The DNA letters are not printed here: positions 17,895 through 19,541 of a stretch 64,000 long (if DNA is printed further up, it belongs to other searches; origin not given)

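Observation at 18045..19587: HTH+TPR receptor followed by a 38-codon signal-peptide-like ORF: an RRNPP-style peptide-signalling cassette in an actinobacterium-like genome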

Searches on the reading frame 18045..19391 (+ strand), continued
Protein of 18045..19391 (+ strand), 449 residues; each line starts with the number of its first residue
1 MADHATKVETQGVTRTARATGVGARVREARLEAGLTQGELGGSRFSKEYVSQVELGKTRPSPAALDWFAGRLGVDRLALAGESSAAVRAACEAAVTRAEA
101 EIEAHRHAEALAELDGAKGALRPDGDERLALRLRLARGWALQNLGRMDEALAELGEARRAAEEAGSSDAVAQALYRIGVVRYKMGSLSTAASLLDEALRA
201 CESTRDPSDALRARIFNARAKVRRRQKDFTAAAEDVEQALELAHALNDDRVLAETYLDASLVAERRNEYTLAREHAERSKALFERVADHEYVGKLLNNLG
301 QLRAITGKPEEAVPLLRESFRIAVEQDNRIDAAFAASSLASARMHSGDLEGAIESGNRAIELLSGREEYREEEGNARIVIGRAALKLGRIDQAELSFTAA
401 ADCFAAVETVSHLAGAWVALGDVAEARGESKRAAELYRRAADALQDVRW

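Call 78: find_homologous_proteins(query=L080:4001-5326:+, max_evalue=1e-60)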
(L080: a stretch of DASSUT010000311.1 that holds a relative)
Query L080:4001-5326:+ (442 aa): 6681 proteins with E <= 1e-60 among 8000 candidates; the best 120 are listed.
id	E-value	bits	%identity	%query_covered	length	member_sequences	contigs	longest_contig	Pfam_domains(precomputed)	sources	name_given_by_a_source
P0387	6.9e-272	920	100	98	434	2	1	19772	PF12844.14,PF17874.8,PF00515.35,PF01381.29,PF13424.13,PF13176.13,PF13432.13,PF13428.13,PF13181.13,PF13560.13,PF07719.24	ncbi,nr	ncbi:MAG TPA: tetratricopeptide repeat protein [Gaiella sp.]|nr:tetratricopeptide repeat protein [Ga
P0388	1.4e-264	896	96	100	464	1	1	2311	PF12844.14,PF17874.8,PF00515.35,PF01381.29,PF13424.13,PF13176.13,PF13432.13,PF13428.13,PF13181.13,PF13560.13,PF07719.24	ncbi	-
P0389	2.7e-257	872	96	97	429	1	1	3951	PF12844.14,PF17874.8,PF00515.35,PF01381.29,PF13424.13,PF13176.13,PF13432.13,PF13428.13,PF13181.13,PF13560.13,PF07719.24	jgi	jgi:tetratricopeptide (TPR) repeat protein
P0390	8.5e-254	860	91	100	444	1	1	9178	PF12844.14,PF01381.29,PF13176.13,PF13428.13,PF13374.13,PF17874.8,PF00515.35,PF13424.13,PF13432.13,PF13181.13,PF13560.13,PF07719.24,PF13174.13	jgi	jgi:tetratricopeptide (TPR) repeat protein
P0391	2.4e-253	859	91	100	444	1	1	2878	PF13431.13,PF12844.14,PF01381.29,PF13176.13,PF13428.13,PF13374.13,PF17874.8,PF00515.35,PF13424.13,PF13432.13,PF13181.13,PF13560.13,PF07719.24,PF13174.13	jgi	jgi:tetratricopeptide (TPR) repeat protein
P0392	1.5e-252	856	90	100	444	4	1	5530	PF17874.8,PF00515.35,PF01381.29,PF13424.13,PF13176.13,PF13432.13,PF13428.13,PF13181.13,PF13560.13,PF07719.24,PF13174.13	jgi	jgi:tetratricopeptide (TPR) repeat protein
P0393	2.2e-252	856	91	100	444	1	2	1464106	PF12844.14,PF01381.29,PF13176.13,PF13428.13,PF13374.13,PF17874.8,PF00515.35,PF13424.13,PF13432.13,PF13181.13,PF13560.13,PF07719.24,PF13174.13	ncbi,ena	-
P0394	2.2e-251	852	90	100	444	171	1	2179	PF12844.14,PF17874.8,PF00515.35,PF01381.29,PF13424.13,PF13176.13,PF13432.13,PF13428.13,PF13181.13,PF13560.13,PF07719.24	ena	-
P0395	8.1e-250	847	91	100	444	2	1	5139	PF13431.13,PF12844.14,PF01381.29,PF13176.13,PF13428.13,PF17874.8,PF00515.35,PF13424.13,PF13432.13,PF13181.13,PF13560.13,PF07719.24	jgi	jgi:tetratricopeptide (TPR) repeat protein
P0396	1.7e-249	846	91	100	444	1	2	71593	PF12844.14,PF17874.8,PF00515.35,PF01381.29,PF13424.13,PF13176.13,PF13432.13,PF13428.13,PF13181.13,PF13560.13,PF07719.24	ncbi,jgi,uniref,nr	ncbi:tetratricopeptide repeat protein [Gaiella sp.]|jgi:tetratricopeptide (TPR) repeat protein|unire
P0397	2.8e-249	846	90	100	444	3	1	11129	PF12844.14,PF17874.8,PF00515.35,PF01381.29,PF13424.13,PF13176.13,PF13432.13,PF13428.13,PF13181.13,PF13560.13,PF07719.24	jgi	jgi:tetratricopeptide (TPR) repeat protein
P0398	4.0e-249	845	90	100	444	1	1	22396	PF12844.14,PF17874.8,PF00515.35,PF01381.29,PF13424.13,PF13176.13,PF13432.13,PF13428.13,PF13181.13,PF13560.13,PF07719.24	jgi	jgi:tetratricopeptide (TPR) repeat protein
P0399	8.3e-249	844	90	100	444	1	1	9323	PF13431.13,PF12844.14,PF01381.29,PF13176.13,PF13428.13,PF17874.8,PF00515.35,PF13424.13,PF13432.13,PF13181.13,PF13560.13,PF07719.24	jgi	jgi:tetratricopeptide (TPR) repeat protein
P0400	1.5e-248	843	89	100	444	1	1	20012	PF12844.14,PF01381.29,PF13176.13,PF13428.13,PF17874.8,PF00515.35,PF13424.13,PF14938.13,PF13432.13,PF13181.13,PF13560.13,PF07719.24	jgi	-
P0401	1.9e-248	843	89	100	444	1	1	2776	PF12844.14,PF01381.29,PF13176.13,PF13428.13,PF17874.8,PF00515.35,PF13424.13,PF14938.13,PF13432.13,PF13181.13,PF13560.13,PF07719.24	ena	-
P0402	4.1e-248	842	89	100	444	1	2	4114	PF12844.14,PF01381.29,PF13176.13,PF13428.13,PF17874.8,PF00515.35,PF13424.13,PF14938.13,PF13432.13,PF13181.13,PF13560.13,PF07719.24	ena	-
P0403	5.2e-248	841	89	100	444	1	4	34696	PF12844.14,PF01381.29,PF13176.13,PF13428.13,PF17874.8,PF00515.35,PF13424.13,PF14938.13,PF13432.13,PF13181.13,PF13560.13,PF07719.24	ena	-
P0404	5.4e-248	841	89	100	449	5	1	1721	PF12844.14,PF01381.29,PF13176.13,PF13428.13,PF17874.8,PF00515.35,PF13424.13,PF14938.13,PF13432.13,PF13181.13,PF13560.13,PF07719.24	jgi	-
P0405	5.9e-248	841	89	100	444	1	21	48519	PF12844.14,PF01381.29,PF13176.13,PF13428.13,PF17874.8,PF00515.35,PF13424.13,PF14938.13,PF13432.13,PF13181.13,PF13560.13,PF07719.24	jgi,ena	jgi:tetratricopeptide (TPR) repeat protein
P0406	6.8e-248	841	89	100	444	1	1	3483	PF12844.14,PF01381.29,PF13176.13,PF13428.13,PF17874.8,PF00515.35,PF13424.13,PF14938.13,PF13432.13,PF13181.13,PF13560.13,PF07719.24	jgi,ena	-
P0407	7.7e-248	841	89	100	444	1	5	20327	PF12844.14,PF01381.29,PF13176.13,PF13428.13,PF17874.8,PF00515.35,PF13424.13,PF14938.13,PF13432.13,PF13181.13,PF13560.13,PF07719.24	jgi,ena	-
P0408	1.2e-247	840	89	100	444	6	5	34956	PF12844.14,PF17874.8,PF00515.35,PF01381.29,PF13424.13,PF13176.13,PF13432.13,PF13428.13,PF13181.13,PF13560.13,PF07719.24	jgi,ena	-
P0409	1.5e-247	840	89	100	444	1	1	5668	PF12844.14,PF17874.8,PF00515.35,PF01381.29,PF13424.13,PF13176.13,PF13432.13,PF13428.13,PF13181.13,PF13560.13,PF07719.24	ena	-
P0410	1.6e-247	840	90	100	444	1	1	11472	PF12844.14,PF17874.8,PF00515.35,PF01381.29,PF13424.13,PF13176.13,PF13432.13,PF13428.13,PF13181.13,PF13560.13,PF07719.24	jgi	jgi:tetratricopeptide (TPR) repeat protein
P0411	2.1e-247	839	89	100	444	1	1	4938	PF12844.14,PF01381.29,PF13176.13,PF13428.13,PF17874.8,PF00515.35,PF13424.13,PF14938.13,PF13432.13,PF13181.13,PF13560.13,PF07719.24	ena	-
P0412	3.1e-247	839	89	100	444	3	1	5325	PF12844.14,PF17874.8,PF00515.35,PF01381.29,PF13424.13,PF13176.13,PF13432.13,PF13428.13,PF13181.13,PF13560.13,PF07719.24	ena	-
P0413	4.9e-247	838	90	100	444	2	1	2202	PF12844.14,PF01381.29,PF13176.13,PF13428.13,PF13374.13,PF17874.8,PF00515.35,PF13424.13,PF13432.13,PF13181.13,PF13560.13,PF07719.24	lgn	-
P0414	9.4e-247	837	89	100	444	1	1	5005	PF12844.14,PF17874.8,PF00515.35,PF01381.29,PF13424.13,PF13176.13,PF14938.13,PF13428.13,PF13181.13,PF13560.13,PF07719.24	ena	-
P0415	1.1e-246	837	89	100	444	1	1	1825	PF12844.14,PF17874.8,PF00515.35,PF01381.29,PF13424.13,PF13176.13,PF13428.13,PF13181.13,PF13560.13,PF07719.24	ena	-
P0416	1.2e-246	837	89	100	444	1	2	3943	PF12844.14,PF17874.8,PF00515.35,PF01381.29,PF13424.13,PF13176.13,PF14938.13,PF13428.13,PF13181.13,PF13560.13,PF07719.24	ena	-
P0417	1.7e-241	820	96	92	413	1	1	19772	PF12844.14,PF01381.29,PF13428.13,PF13374.13,PF17874.8,PF00515.35,PF13424.13,PF13432.13,PF13181.13,PF13560.13,PF07719.24,PF13174.13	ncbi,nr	ncbi:MAG TPA: tetratricopeptide repeat protein, partial [Gaiella sp.]|nr:tetratricopeptide repeat pr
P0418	2.0e-238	810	87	100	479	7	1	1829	PF13431.13,PF12844.14,PF01381.29,PF13176.13,PF13428.13,PF17874.8,PF00515.35,PF13424.13,PF13432.13,PF13181.13,PF13560.13,PF07719.24,PF13174.13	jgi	jgi:tetratricopeptide (TPR) repeat protein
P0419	7.0e-238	808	88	98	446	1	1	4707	PF12844.14,PF01381.29,PF13176.13,PF13428.13,PF17874.8,PF00515.35,PF13424.13,PF13432.13,PF13181.13,PF13560.13,PF07719.24,PF13174.13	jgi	jgi:tetratricopeptide (TPR) repeat protein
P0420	1.1e-237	807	87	99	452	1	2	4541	PF12844.14,PF17874.8,PF00515.35,PF01381.29,PF13424.13,PF13176.13,PF13432.13,PF13428.13,PF13181.13,PF13560.13,PF07719.24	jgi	jgi:tetratricopeptide (TPR) repeat protein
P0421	1.3e-237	807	87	98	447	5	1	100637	PF12844.14,PF17874.8,PF00515.35,PF01381.29,PF13424.13,PF13176.13,PF13432.13,PF13428.13,PF13181.13,PF13560.13,PF07719.24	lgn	-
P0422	1.5e-237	807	86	100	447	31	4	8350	PF12844.14,PF17874.8,PF00515.35,PF01381.29,PF13424.13,PF13176.13,PF13432.13,PF13428.13,PF13181.13,PF13560.13,PF07719.24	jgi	jgi:tetratricopeptide (TPR) repeat protein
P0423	1.8e-237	807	86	99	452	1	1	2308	PF12844.14,PF17874.8,PF00515.35,PF01381.29,PF13424.13,PF13176.13,PF13432.13,PF13428.13,PF13181.13,PF13560.13,PF07719.24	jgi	jgi:tetratricopeptide (TPR) repeat protein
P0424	2.0e-237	807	86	100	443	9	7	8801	PF12844.14,PF01381.29,PF13176.13,PF13428.13,PF13374.13,PF17874.8,PF00515.35,PF13424.13,PF13432.13,PF13181.13,PF13560.13,PF07719.24,PF13174.13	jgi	jgi:tetratricopeptide (TPR) repeat protein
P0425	4.2e-237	805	86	99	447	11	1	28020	PF13431.13,PF17874.8,PF00515.35,PF01381.29,PF13424.13,PF13176.13,PF13432.13,PF13428.13,PF13181.13,PF13560.13,PF07719.24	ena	-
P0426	6.2e-237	805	85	100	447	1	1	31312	PF13431.13,PF12844.14,PF17874.8,PF00515.35,PF01381.29,PF13424.13,PF13432.13,PF13428.13,PF13181.13,PF13560.13,PF07719.24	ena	-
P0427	7.8e-237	805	86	100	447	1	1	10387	PF13431.13,PF17874.8,PF00515.35,PF01381.29,PF13424.13,PF13176.13,PF13432.13,PF13428.13,PF13181.13,PF13560.13,PF07719.24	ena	-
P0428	8.0e-237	805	85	100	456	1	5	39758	PF12844.14,PF01381.29,PF13176.13,PF13428.13,PF17874.8,PF00515.35,PF13424.13,PF13432.13,PF13181.13,PF13560.13,PF07719.24,PF13174.13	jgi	jgi:tetratricopeptide (TPR) repeat protein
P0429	2.0e-236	803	85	100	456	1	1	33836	PF12844.14,PF01381.29,PF13176.13,PF13428.13,PF17874.8,PF00515.35,PF13424.13,PF13432.13,PF13181.13,PF13560.13,PF07719.24,PF13174.13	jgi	jgi:tetratricopeptide (TPR) repeat protein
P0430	3.2e-236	803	86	99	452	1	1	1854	PF13431.13,PF12844.14,PF01381.29,PF13176.13,PF13428.13,PF17874.8,PF00515.35,PF13424.13,PF13432.13,PF13181.13,PF13560.13,PF07719.24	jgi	jgi:tetratricopeptide (TPR) repeat protein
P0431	3.8e-236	802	86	100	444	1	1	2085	PF12844.14,PF17874.8,PF00515.35,PF01381.29,PF13424.13,PF13432.13,PF13181.13,PF13560.13,PF07719.24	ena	-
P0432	5.3e-236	802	86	100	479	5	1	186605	PF13431.13,PF12844.14,PF01381.29,PF13176.13,PF13428.13,PF17874.8,PF00515.35,PF13424.13,PF13432.13,PF13181.13,PF13560.13,PF07719.24,PF13174.13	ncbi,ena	-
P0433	8.0e-236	801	86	99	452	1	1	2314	PF12844.14,PF17874.8,PF00515.35,PF01381.29,PF13424.13,PF13176.13,PF13432.13,PF13428.13,PF13181.13,PF13560.13,PF07719.24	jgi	jgi:tetratricopeptide (TPR) repeat protein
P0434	1.2e-235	801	85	100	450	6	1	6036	PF12844.14,PF17874.8,PF00515.35,PF01381.29,PF13424.13,PF13176.13,PF13432.13,PF13428.13,PF13181.13,PF13560.13,PF07719.24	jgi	jgi:tetratricopeptide (TPR) repeat protein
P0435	1.8e-235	800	85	100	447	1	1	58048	PF12844.14,PF17874.8,PF00515.35,PF01381.29,PF13424.13,PF13432.13,PF13428.13,PF13181.13,PF13560.13,PF07719.24,PF13174.13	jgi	jgi:tetratricopeptide (TPR) repeat protein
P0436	2.8e-235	799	86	100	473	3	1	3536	PF12844.14,PF17874.8,PF00515.35,PF01381.29,PF13424.13,PF13432.13,PF13428.13,PF13181.13,PF13560.13,PF07719.24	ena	-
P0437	5.3e-235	799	85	99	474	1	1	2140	PF12844.14,PF17874.8,PF00515.35,PF01381.29,PF13424.13,PF13176.13,PF13432.13,PF13428.13,PF13181.13,PF13560.13,PF07719.24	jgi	jgi:tetratricopeptide (TPR) repeat protein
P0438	5.3e-235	799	85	99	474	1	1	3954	PF12844.14,PF17874.8,PF00515.35,PF01381.29,PF13424.13,PF13176.13,PF13432.13,PF13428.13,PF13181.13,PF13560.13,PF07719.24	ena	-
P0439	6.2e-235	798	84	100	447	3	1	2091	PF12844.14,PF17874.8,PF00515.35,PF01381.29,PF13424.13,PF13176.13,PF13432.13,PF13428.13,PF13181.13,PF13560.13,PF07719.24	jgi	jgi:tetratricopeptide (TPR) repeat protein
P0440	8.2e-235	798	85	99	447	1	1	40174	PF13431.13,PF12844.14,PF01381.29,PF13176.13,PF13428.13,PF17874.8,PF00515.35,PF13424.13,PF13432.13,PF13181.13,PF13560.13,PF07719.24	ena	-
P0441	1.1e-234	797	85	100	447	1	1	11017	PF12844.14,PF17874.8,PF00515.35,PF01381.29,PF13424.13,PF13432.13,PF13428.13,PF13181.13,PF13560.13,PF07719.24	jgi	jgi:tetratricopeptide (TPR) repeat protein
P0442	1.3e-234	797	85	99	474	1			PF12844.14,PF17874.8,PF00515.35,PF01381.29,PF13424.13,PF13176.13,PF13432.13,PF13428.13,PF13181.13,PF13560.13,PF07719.24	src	-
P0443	1.5e-234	797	84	100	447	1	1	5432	PF12844.14,PF17874.8,PF00515.35,PF01381.29,PF13424.13,PF13432.13,PF13428.13,PF13181.13,PF13560.13,PF07719.24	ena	-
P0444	2.4e-234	796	84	100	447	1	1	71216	PF12844.14,PF17874.8,PF00515.35,PF01381.29,PF13424.13,PF13432.13,PF13181.13,PF13560.13,PF07719.24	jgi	jgi:tetratricopeptide (TPR) repeat protein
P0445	4.9e-234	795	84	100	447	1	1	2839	PF12844.14,PF17874.8,PF00515.35,PF01381.29,PF13424.13,PF13432.13,PF13428.13,PF13181.13,PF13560.13,PF07719.24,PF13174.13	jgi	jgi:tetratricopeptide (TPR) repeat protein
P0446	5.8e-234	795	85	100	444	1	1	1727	PF12844.14,PF17874.8,PF00515.35,PF01381.29,PF13424.13,PF13176.13,PF13432.13,PF13428.13,PF13181.13,PF13560.13,PF07719.24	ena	-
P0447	6.1e-234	795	84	100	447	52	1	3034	PF12844.14,PF17874.8,PF00515.35,PF01381.29,PF13424.13,PF13432.13,PF13181.13,PF13560.13,PF07719.24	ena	-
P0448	9.0e-234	794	84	100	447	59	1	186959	PF12844.14,PF17874.8,PF00515.35,PF01381.29,PF13424.13,PF13176.13,PF13432.13,PF13428.13,PF13181.13,PF13560.13,PF07719.24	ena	-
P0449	9.4e-234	794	87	97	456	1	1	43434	PF12844.14,PF01381.29,PF13176.13,PF13428.13,PF17874.8,PF00515.35,PF13424.13,PF13432.13,PF13181.13,PF13560.13,PF07719.24,PF13174.13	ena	-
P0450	1.4e-233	794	87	97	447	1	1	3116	PF12844.14,PF17874.8,PF00515.35,PF01381.29,PF13424.13,PF13432.13,PF13428.13,PF13181.13,PF13560.13,PF07719.24,PF13174.13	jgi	jgi:tetratricopeptide (TPR) repeat protein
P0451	1.8e-233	793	84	100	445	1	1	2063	PF12844.14,PF17874.8,PF00515.35,PF01381.29,PF13424.13,PF13176.13,PF13432.13,PF13181.13,PF13560.13,PF07719.24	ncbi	-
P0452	2.3e-233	793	85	99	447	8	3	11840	PF12844.14,PF17874.8,PF00515.35,PF01381.29,PF13424.13,PF13432.13,PF13428.13,PF13181.13,PF13560.13,PF07719.24,PF13174.13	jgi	jgi:tetratricopeptide (TPR) repeat protein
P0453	5.5e-233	792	85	100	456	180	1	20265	PF12844.14,PF17874.8,PF00515.35,PF01381.29,PF13424.13,PF13432.13,PF13428.13,PF13181.13,PF13560.13,PF07719.24,PF13174.13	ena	-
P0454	7.4e-233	791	86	97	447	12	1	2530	PF12844.14,PF17874.8,PF00515.35,PF01381.29,PF13424.13,PF13432.13,PF13181.13,PF13560.13,PF07719.24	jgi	jgi:tetratricopeptide (TPR) repeat protein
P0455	1.0e-232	791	85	99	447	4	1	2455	PF12844.14,PF17874.8,PF00515.35,PF01381.29,PF13424.13,PF13432.13,PF13181.13,PF13560.13,PF07719.24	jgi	jgi:tetratricopeptide (TPR) repeat protein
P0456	1.6e-232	790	85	99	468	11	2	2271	PF17874.8,PF00515.35,PF01381.29,PF13424.13,PF13176.13,PF13432.13,PF13428.13,PF13181.13,PF13560.13,PF07719.24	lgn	-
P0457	4.5e-232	789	84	100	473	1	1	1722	PF12844.14,PF17874.8,PF00515.35,PF01381.29,PF13424.13,PF13432.13,PF13181.13,PF13560.13,PF07719.24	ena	-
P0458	5.7e-232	789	85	100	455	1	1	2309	PF12844.14,PF01381.29,PF13176.13,PF13428.13,PF13374.13,PF17874.8,PF00515.35,PF13424.13,PF13432.13,PF13181.13,PF13560.13,PF07719.24,PF13174.13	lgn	-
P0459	6.9e-232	788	85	100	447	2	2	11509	PF12844.14,PF17874.8,PF00515.35,PF01381.29,PF13424.13,PF13432.13,PF13428.13,PF13181.13,PF13560.13,PF07719.24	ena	-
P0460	1.7e-231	787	83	100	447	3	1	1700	PF12844.14,PF17874.8,PF00515.35,PF01381.29,PF13424.13,PF13432.13,PF13181.13,PF13560.13,PF07719.24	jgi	jgi:tetratricopeptide (TPR) repeat protein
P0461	3.4e-231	786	87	97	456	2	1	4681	PF12844.14,PF17874.8,PF00515.35,PF01381.29,PF13424.13,PF13432.13,PF13428.13,PF13181.13,PF13560.13,PF07719.24,PF13174.13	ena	-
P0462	4.0e-231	786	85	100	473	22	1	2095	PF13431.13,PF12844.14,PF01381.29,PF13176.13,PF13428.13,PF17874.8,PF00515.35,PF13424.13,PF13432.13,PF13181.13,PF13560.13,PF07719.24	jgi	-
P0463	9.2e-231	785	84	100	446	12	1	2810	PF12844.14,PF17874.8,PF00515.35,PF01381.29,PF13424.13,PF13432.13,PF13428.13,PF13181.13,PF13560.13,PF07719.24,PF13374.13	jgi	-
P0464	1.2e-230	784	85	98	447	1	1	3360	PF07721.21,PF12844.14,PF17874.8,PF00515.35,PF01381.29,PF13424.13,PF13432.13,PF13428.13,PF13181.13,PF13560.13,PF07719.24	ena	-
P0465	2.4e-230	783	83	100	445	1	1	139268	PF12844.14,PF17874.8,PF00515.35,PF01381.29,PF13424.13,PF13176.13,PF13432.13,PF13428.13,PF13181.13,PF13560.13,PF07719.24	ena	-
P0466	2.8e-230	783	84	100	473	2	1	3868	PF12844.14,PF17874.8,PF00515.35,PF01381.29,PF13424.13,PF13432.13,PF13181.13,PF13560.13,PF07719.24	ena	-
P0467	3.8e-230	783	88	95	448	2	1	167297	PF13431.13,PF12844.14,PF01381.29,PF13176.13,PF13428.13,PF17874.8,PF00515.35,PF13424.13,PF13432.13,PF13181.13,PF07719.24,PF13174.13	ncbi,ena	-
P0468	1.1e-229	781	84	100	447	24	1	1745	PF13431.13,PF01381.29,PF13176.13,PF13428.13,PF17874.8,PF00515.35,PF13424.13,PF13432.13,PF13181.13,PF13560.13,PF07719.24,PF13174.13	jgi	jgi:tetratricopeptide (TPR) repeat protein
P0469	2.3e-229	780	83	100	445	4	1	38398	PF12844.14,PF17874.8,PF00515.35,PF01381.29,PF13424.13,PF13176.13,PF13432.13,PF13428.13,PF13181.13,PF13560.13,PF07719.24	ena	-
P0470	2.3e-229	780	85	100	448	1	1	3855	PF12844.14,PF17874.8,PF00515.35,PF01381.29,PF13424.13,PF13432.13,PF13428.13,PF13181.13,PF13560.13,PF07719.24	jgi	jgi:tetratricopeptide (TPR) repeat protein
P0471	8.6e-229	778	84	100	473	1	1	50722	PF12844.14,PF17874.8,PF00515.35,PF01381.29,PF13424.13,PF13176.13,PF13432.13,PF13428.13,PF13181.13,PF13560.13,PF07719.24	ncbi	-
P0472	1.1e-228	778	84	99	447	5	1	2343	PF12844.14,PF17874.8,PF00515.35,PF01381.29,PF13424.13,PF13176.13,PF13432.13,PF13428.13,PF13181.13,PF13560.13,PF07719.24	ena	-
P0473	1.4e-228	777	86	96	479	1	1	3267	PF12844.14,PF17874.8,PF00515.35,PF01381.29,PF13424.13,PF13432.13,PF13428.13,PF13181.13,PF13560.13,PF07719.24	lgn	-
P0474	3.0e-228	776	84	100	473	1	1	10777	PF17874.8,PF00515.35,PF01381.29,PF13424.13,PF13432.13,PF13181.13,PF13560.13,PF07719.24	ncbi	-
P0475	3.0e-228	776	84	100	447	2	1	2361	PF12844.14,PF17874.8,PF00515.35,PF01381.29,PF13424.13,PF13432.13,PF13428.13,PF13181.13,PF13560.13,PF07719.24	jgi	jgi:tetratricopeptide (TPR) repeat protein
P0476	3.1e-228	776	84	100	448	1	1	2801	PF12844.14,PF17874.8,PF00515.35,PF01381.29,PF13424.13,PF13432.13,PF13428.13,PF13181.13,PF13560.13,PF07719.24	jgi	jgi:tetratricopeptide (TPR) repeat protein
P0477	3.3e-228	776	84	100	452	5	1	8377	PF13431.13,PF12844.14,PF17874.8,PF00515.35,PF01381.29,PF13424.13,PF13432.13,PF13428.13,PF13181.13,PF13560.13,PF07719.24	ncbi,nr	ncbi:MAG TPA: tetratricopeptide repeat protein [Gaiella sp.]|nr:tetratricopeptide repeat protein [Ga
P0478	1.7e-227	774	83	98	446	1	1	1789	PF12844.14,PF17874.8,PF00515.35,PF01381.29,PF13424.13,PF13432.13,PF13181.13,PF13560.13,PF07719.24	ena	-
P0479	5.2e-227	772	84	97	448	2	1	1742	PF12844.14,PF17874.8,PF00515.35,PF01381.29,PF13424.13,PF13432.13,PF13428.13,PF13181.13,PF13560.13,PF07719.24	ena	-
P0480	1.8e-226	770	84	100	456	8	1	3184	PF12844.14,PF17874.8,PF00515.35,PF01381.29,PF13424.13,PF13176.13,PF13432.13,PF13428.13,PF13181.13,PF13560.13,PF07719.24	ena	-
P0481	2.0e-226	770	84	98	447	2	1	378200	PF12844.14,PF01381.29,PF13176.13,PF13428.13,PF17874.8,PF00515.35,PF13424.13,PF13432.13,PF13181.13,PF13560.13,PF07719.24,PF13174.13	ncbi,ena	-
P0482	7.4e-226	768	85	97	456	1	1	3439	PF12844.14,PF17874.8,PF00515.35,PF01381.29,PF13424.13,PF13432.13,PF13428.13,PF13181.13,PF13560.13,PF07719.24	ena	-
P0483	8.1e-226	768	83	100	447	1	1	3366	PF12844.14,PF17874.8,PF00515.35,PF01381.29,PF13424.13,PF13432.13,PF13181.13,PF13560.13,PF07719.24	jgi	-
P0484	7.4e-225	765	81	100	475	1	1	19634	PF17874.8,PF00515.35,PF01381.29,PF13424.13,PF13176.13,PF13432.13,PF13428.13,PF13181.13,PF13560.13,PF07719.24,PF13174.13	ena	-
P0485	7.1e-222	755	80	100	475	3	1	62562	PF17874.8,PF00515.35,PF01381.29,PF13424.13,PF13432.13,PF13181.13,PF13560.13,PF07719.24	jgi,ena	-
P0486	7.8e-220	749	81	99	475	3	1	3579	PF17874.8,PF00515.35,PF01381.29,PF13424.13,PF13432.13,PF13428.13,PF13181.13,PF13560.13,PF07719.24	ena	-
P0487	5.1e-216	736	81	99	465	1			PF12844.14,PF17874.8,PF00515.35,PF01381.29,PF13424.13,PF13181.13,PF13560.13,PF07719.24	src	-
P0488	7.2e-214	729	79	99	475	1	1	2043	PF17874.8,PF00515.35,PF01381.29,PF13424.13,PF13176.13,PF14938.13,PF13432.13,PF13428.13,PF13181.13,PF13560.13,PF07719.24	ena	-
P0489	5.4e-213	726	79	100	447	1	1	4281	PF12844.14,PF17874.8,PF00515.35,PF01381.29,PF13424.13,PF13432.13,PF13181.13,PF13560.13,PF07719.24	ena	-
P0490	2.2e-207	708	77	100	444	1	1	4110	PF13431.13,PF12844.14,PF01381.29,PF13176.13,PF13428.13,PF13374.13,PF07721.21,PF14559.13,PF17874.8,PF00515.35,PF13424.13,PF13432.13,PF13181.13,PF13560.13,PF07719.24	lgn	-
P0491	2.9e-207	707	76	100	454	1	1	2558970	PF13431.13,PF01381.29,PF13176.13,PF13428.13,PF17874.8,PF00515.35,PF12895.14,PF13424.13,PF13432.13,PF13181.13,PF13560.13,PF07719.24,PF13174.13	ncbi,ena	-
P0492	1.3e-206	705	77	98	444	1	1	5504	PF13431.13,PF12844.14,PF01381.29,PF13176.13,PF13428.13,PF13374.13,PF07721.21,PF14559.13,PF17874.8,PF00515.35,PF13424.13,PF13432.13,PF13181.13,PF13560.13,PF07719.24,PF13174.13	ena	-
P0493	1.6e-204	698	77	99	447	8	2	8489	PF12844.14,PF17874.8,PF00515.35,PF01381.29,PF13424.13,PF13432.13,PF13181.13,PF13560.13,PF07719.24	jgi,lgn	jgi:tetratricopeptide (TPR) repeat protein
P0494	3.5e-204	697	77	100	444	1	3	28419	PF12844.14,PF01381.29,PF13176.13,PF13428.13,PF14559.13,PF17874.8,PF00515.35,PF13424.13,PF13432.13,PF13181.13,PF13560.13,PF07719.24,PF13174.13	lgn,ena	-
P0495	9.8e-204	696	79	96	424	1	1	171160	PF13431.13,PF17874.8,PF00515.35,PF01381.29,PF13424.13,PF13176.13,PF13432.13,PF13181.13,PF07719.24,PF13374.13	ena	-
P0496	4.6e-203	693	75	99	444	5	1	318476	PF17874.8,PF00515.35,PF01381.29,PF13424.13,PF13176.13,PF13432.13,PF13428.13,PF13181.13,PF13560.13,PF07719.24,PF13174.13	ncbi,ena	-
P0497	1.5e-202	692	75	99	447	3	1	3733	PF12844.14,PF01381.29,PF13176.13,PF13428.13,PF17874.8,PF00515.35,PF12895.14,PF13424.13,PF13432.13,PF13181.13,PF13560.13,PF07719.24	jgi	jgi:tetratricopeptide (TPR) repeat protein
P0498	8.2e-202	689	77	98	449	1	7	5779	PF13431.13,PF01381.29,PF13176.13,PF13428.13,PF14559.13,PF17874.8,PF00515.35,PF13424.13,PF13432.13,PF13181.13,PF13560.13,PF07719.24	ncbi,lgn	-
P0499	1.1e-201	689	73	100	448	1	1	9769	PF13431.13,PF12844.14,PF23300.4,PF01381.29,PF13176.13,PF13428.13,PF13374.13,PF07721.21,PF14559.13,PF17874.8,PF00515.35,PF12895.14,PF13424.13,PF13432.13,PF13181.13,PF13560.13,PF07719.24,PF13174.13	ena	-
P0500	1.1e-200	685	77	99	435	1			PF12844.14,PF17874.8,PF00515.35,PF01381.29,PF13424.13,PF13181.13,PF13560.13,PF07719.24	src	-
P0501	2.0e-200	685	74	100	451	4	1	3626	PF07721.21,PF17874.8,PF00515.35,PF01381.29,PF13424.13,PF13176.13,PF13432.13,PF13428.13,PF13181.13,PF13560.13,PF07719.24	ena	-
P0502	4.1e-200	684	74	100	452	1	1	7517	PF12844.14,PF17874.8,PF00515.35,PF01381.29,PF13424.13,PF13432.13,PF13181.13,PF13560.13,PF07719.24,PF13174.13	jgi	jgi:tetratricopeptide (TPR) repeat protein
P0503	4.7e-200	683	75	100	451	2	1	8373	PF17874.8,PF00515.35,PF01381.29,PF13424.13,PF13432.13,PF13428.13,PF13181.13,PF13560.13,PF07719.24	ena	-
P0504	1.3e-199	682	75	100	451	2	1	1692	PF13431.13,PF12844.14,PF01381.29,PF13176.13,PF13428.13,PF14559.13,PF17874.8,PF00515.35,PF13424.13,PF14938.13,PF13432.13,PF13181.13,PF13560.13,PF07719.24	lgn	-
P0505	1.9e-199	681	73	100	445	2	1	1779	PF10602.16,PF13431.13,PF12844.14,PF01381.29,PF13176.13,PF13428.13,PF13374.13,PF17874.8,PF00515.35,PF12895.14,PF13424.13,PF13432.13,PF13181.13,PF13560.13,PF07719.24,PF13174.13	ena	-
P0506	2.5e-199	681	76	97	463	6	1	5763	PF17874.8,PF00515.35,PF01381.29,PF13424.13,PF13176.13,PF13432.13,PF13181.13,PF13560.13,PF07719.24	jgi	jgi:tetratricopeptide (TPR) repeat protein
